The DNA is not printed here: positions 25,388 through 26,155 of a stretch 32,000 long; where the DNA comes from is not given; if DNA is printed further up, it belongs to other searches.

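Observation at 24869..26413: TIR-domain protein plus small PD-(D/E)xK-like protein: a two-gene cassette that fits no named TIR defence architecture I know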

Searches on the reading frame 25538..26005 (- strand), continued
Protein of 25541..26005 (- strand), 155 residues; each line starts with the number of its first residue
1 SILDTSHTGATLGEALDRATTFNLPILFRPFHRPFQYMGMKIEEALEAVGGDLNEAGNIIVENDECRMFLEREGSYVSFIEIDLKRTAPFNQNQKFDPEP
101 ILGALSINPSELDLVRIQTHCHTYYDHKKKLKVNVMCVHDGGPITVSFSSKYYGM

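Call 69: search_protein_families(library=pfam, proteins=[P0143, P0144, P0145, P0154, P0158, P0160, P0173, P0194, P0149, P0152], max_evalue=0.01)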
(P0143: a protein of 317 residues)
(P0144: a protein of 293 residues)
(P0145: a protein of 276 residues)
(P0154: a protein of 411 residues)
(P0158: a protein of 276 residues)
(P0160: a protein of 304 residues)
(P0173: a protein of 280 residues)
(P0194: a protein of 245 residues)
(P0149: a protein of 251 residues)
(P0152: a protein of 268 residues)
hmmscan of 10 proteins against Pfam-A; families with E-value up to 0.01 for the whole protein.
P0143 (317 aa): 1 family
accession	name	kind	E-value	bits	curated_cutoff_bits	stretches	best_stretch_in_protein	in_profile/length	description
PF14280.11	DUF4365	-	8.9e-16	58.6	24.3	1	21-139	8-127/139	Domain of unknown function (DUF4365)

P0144 (293 aa): 2 families
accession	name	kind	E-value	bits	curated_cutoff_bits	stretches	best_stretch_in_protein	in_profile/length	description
PF13676.11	TIR_2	-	2e-28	99.8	28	1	4-127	1-122/122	TIR domain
PF01582.25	TIR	-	2.2e-07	31.3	21.3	1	16-93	18-94/179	TIR domain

P0145 (276 aa): 0 families

P0154 (411 aa): 6 families
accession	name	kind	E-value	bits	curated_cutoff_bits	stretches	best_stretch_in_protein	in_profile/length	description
PF00069.31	Pkinase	-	2.1e-42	145.8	31.7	1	17-252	1-243/263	Protein kinase domain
PF07714.23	PK_Tyr_Ser-Thr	-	1.3e-27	97.1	23.1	1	19-250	3-238/258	Protein tyrosine and serine/threonine kinase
PF14531.12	Kinase-like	-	0.00043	20.1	25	1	93-223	123-259/289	Kinase-like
PF03109.22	ABC1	-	0.0025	17.4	22.9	1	118-163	176-221/244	ABC1 atypical kinase-like domain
PF01636.29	APH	-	0.0032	17.7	23.2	0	128-157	168-198/239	Phosphotransferase enzyme family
PF17667.7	Pkinase_fungal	-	0.006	15.8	24.1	0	95-175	272-356/387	Fungal protein kinase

P0158 (276 aa): 0 families

P0160 (304 aa): 3 families
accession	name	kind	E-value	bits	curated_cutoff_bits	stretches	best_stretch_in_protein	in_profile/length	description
PF13248.11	Zn_ribbon_3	-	0.00014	21.7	27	1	5-25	4-24/26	zinc-ribbon domain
PF10571.15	UPF0547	-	0.00086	19.8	29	1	5-24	2-21/26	Uncharacterised protein family UPF0547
PF12773.13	DZR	-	0.0028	18.2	27.3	1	6-26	1-21/45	Double zinc ribbon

P0173 (280 aa): 0 families

P0194 (245 aa): 0 families

P0149 (251 aa): 0 families

P0152 (268 aa): 0 families

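Call 94: search_protein_families(library=phrogs, proteins=[window:25538-26002:-], max_evalue=0.01)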
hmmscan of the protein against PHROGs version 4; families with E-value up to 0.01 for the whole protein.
window:25538-26002:- (154 aa): 0 families

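Call 96: search_dna_similar(query=window:25538-26002:-, collection=phages, mode=protein, max_rows=10, max_evalue=0.001)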
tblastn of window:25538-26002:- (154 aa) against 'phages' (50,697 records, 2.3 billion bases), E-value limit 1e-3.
No match.
